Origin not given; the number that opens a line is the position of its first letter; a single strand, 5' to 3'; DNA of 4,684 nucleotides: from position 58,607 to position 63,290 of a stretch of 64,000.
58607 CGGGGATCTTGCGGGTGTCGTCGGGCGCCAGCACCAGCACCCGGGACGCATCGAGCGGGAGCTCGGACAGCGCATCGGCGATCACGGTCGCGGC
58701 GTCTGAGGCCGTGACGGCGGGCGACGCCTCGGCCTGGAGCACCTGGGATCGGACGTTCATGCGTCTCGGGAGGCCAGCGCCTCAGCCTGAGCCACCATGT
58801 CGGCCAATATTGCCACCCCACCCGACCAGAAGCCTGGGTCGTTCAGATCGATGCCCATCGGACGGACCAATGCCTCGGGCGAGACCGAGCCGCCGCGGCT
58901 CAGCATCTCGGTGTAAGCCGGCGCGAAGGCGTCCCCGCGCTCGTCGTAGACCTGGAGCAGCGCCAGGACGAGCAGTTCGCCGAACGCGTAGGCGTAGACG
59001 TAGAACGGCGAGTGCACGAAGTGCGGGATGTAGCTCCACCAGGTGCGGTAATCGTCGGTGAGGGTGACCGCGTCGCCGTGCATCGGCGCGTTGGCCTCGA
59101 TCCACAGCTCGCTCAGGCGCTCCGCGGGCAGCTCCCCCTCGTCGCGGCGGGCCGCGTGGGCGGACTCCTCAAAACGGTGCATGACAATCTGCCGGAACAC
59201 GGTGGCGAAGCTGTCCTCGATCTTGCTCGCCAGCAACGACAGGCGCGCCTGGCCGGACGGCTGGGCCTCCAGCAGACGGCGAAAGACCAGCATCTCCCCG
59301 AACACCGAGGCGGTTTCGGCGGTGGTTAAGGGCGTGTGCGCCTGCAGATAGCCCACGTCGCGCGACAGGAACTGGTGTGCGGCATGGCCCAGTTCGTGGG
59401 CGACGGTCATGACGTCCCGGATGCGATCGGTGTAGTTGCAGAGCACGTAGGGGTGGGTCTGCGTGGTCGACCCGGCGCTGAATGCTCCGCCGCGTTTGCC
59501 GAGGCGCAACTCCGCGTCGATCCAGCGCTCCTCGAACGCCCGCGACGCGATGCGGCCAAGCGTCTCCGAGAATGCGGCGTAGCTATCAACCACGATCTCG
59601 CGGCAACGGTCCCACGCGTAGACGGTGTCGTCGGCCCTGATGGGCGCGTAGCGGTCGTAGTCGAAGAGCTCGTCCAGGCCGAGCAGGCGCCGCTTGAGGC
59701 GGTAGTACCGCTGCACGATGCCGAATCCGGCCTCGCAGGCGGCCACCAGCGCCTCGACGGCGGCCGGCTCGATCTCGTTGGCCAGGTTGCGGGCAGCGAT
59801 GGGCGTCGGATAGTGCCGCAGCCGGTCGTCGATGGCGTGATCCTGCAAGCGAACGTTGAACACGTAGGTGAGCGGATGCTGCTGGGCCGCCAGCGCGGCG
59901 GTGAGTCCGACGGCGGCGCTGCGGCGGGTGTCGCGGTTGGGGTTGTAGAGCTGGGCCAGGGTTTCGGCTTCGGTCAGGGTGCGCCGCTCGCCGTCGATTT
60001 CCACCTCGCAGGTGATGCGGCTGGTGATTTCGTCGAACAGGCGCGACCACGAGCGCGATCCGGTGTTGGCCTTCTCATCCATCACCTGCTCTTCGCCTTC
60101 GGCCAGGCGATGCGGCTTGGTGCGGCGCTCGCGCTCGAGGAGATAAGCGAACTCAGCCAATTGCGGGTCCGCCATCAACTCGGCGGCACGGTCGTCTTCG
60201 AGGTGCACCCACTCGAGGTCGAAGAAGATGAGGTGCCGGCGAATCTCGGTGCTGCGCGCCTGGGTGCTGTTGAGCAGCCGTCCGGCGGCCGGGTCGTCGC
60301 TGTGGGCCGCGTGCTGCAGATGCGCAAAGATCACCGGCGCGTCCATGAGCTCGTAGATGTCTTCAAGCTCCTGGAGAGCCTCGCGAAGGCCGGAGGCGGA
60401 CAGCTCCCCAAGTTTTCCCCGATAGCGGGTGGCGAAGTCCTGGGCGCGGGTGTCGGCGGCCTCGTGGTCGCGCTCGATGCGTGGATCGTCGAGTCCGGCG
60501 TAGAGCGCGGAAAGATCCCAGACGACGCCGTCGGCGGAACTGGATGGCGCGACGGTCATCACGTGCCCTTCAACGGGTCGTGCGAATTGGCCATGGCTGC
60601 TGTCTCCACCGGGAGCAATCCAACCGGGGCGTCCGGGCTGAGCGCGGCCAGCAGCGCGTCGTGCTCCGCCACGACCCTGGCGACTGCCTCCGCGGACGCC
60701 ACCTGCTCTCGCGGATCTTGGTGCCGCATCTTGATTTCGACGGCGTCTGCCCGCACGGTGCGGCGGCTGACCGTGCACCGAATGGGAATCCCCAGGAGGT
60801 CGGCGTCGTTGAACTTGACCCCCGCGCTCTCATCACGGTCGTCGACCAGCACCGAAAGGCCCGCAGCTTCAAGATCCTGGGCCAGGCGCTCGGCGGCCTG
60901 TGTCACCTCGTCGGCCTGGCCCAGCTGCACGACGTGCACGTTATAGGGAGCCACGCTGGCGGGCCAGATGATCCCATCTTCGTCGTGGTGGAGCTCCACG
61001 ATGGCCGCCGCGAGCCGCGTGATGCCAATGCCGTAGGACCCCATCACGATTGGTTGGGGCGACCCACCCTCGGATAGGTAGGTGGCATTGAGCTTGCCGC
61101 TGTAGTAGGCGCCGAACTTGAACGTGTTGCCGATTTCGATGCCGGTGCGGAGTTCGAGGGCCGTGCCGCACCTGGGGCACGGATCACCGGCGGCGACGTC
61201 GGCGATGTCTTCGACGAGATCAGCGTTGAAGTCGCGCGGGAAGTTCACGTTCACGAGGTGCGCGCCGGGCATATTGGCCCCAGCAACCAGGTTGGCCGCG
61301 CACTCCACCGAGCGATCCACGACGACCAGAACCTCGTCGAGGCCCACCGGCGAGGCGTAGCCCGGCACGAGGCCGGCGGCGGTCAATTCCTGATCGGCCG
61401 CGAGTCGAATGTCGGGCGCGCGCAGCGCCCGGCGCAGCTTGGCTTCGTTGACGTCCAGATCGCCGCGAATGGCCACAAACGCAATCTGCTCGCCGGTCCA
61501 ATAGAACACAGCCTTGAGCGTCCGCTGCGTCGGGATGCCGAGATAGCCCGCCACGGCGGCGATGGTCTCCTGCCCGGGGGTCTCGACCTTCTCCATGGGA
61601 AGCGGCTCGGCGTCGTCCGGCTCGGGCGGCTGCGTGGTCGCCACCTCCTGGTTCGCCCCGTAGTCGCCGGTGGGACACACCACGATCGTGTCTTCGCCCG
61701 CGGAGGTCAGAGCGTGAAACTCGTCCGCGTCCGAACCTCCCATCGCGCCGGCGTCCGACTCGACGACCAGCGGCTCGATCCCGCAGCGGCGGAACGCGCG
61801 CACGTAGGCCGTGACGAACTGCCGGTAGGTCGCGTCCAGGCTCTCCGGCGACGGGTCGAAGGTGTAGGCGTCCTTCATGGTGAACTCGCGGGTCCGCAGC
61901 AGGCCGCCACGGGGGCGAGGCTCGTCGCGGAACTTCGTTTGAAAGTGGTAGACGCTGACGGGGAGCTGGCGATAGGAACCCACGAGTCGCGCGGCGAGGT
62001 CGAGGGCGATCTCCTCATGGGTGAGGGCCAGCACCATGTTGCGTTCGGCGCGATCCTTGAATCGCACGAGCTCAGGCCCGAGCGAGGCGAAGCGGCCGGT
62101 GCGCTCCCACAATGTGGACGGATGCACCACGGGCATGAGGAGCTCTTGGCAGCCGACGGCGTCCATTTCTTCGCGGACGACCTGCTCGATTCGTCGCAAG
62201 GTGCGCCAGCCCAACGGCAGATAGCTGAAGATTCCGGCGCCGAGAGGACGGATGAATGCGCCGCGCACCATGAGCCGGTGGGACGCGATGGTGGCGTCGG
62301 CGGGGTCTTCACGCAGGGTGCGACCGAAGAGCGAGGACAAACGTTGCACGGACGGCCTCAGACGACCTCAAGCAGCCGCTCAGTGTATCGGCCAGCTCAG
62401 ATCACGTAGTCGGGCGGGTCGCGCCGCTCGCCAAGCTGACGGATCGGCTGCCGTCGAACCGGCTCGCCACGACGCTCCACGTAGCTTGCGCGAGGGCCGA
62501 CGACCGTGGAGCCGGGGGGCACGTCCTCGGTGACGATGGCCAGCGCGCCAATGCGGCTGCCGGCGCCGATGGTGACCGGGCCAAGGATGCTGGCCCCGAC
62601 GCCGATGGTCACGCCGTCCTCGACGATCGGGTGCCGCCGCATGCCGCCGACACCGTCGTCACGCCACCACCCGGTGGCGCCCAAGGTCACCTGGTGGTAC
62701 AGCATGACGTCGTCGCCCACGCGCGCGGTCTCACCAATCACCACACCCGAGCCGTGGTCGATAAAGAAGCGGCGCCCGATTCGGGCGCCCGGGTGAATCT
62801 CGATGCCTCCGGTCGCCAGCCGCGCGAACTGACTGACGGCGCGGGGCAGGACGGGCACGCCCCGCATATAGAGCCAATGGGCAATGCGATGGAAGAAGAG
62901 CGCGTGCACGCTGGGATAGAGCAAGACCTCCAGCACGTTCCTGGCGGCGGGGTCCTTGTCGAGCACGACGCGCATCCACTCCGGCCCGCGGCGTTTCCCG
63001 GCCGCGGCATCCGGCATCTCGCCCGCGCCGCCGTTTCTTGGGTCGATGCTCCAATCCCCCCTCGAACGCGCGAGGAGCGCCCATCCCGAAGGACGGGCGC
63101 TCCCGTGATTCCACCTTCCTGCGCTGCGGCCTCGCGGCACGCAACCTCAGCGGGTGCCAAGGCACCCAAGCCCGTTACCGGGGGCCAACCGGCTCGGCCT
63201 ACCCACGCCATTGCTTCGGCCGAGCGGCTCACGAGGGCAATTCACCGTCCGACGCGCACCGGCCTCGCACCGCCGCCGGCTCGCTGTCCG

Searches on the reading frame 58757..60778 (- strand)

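Call 6: search_protein_families(library=pfam, proteins=[window:58757-60778:-], max_evalue=0.01)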
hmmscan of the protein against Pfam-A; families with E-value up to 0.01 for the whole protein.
window:58757-60778:- (673 aa): 2 families
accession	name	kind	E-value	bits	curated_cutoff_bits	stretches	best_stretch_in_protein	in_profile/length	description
PF01432.26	Peptidase_M3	-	3.8e-44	152.2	27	1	277-651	3-451/457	Peptidase family M3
PF08439.15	Peptidase_M3_N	-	2.6e-14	53.6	25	1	189-256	1-69/70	Oligopeptidase F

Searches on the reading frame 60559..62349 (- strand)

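Call 22: search_protein_families(library=pfam, proteins=[window:60559-62349:-], max_evalue=0.001)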
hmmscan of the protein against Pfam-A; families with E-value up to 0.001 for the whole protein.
window:60559-62349:- (596 aa): 3 families
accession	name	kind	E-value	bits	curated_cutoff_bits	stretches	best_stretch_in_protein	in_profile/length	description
PF00587.30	tRNA-synt_2b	-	4.2e-23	82.8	29.3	1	96-452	2-177/179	tRNA synthetase class II core domain (G, H, P, S and T)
PF04073.20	tRNA_edit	-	1.4e-19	70.8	25.5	1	257-369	1-117/123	Aminoacyl-tRNA editing domain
PF03129.25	HGTP_anticodon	-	1.9e-16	60.4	21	1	471-560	2-92/94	Anticodon binding domain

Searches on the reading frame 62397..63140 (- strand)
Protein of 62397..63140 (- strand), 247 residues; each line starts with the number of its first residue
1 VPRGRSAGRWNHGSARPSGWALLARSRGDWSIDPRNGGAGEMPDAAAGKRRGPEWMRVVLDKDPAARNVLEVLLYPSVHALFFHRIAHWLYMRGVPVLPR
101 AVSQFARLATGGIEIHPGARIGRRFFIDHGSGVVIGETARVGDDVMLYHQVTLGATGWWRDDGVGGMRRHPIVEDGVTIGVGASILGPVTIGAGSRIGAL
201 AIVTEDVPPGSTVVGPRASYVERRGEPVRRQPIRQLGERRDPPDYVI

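Call 22: search_protein_families(library=pfam, proteins=[window:62397-63140:-], max_evalue=0.001)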
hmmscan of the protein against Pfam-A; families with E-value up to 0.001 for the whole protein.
window:62397-63140:- (247 aa): 1 family
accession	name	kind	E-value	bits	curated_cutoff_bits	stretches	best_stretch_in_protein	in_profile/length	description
PF00132.30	Hexapep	-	2.5e-11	43.2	27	1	170-204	1-35/36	Bacterial transferase hexapeptide (six repeats)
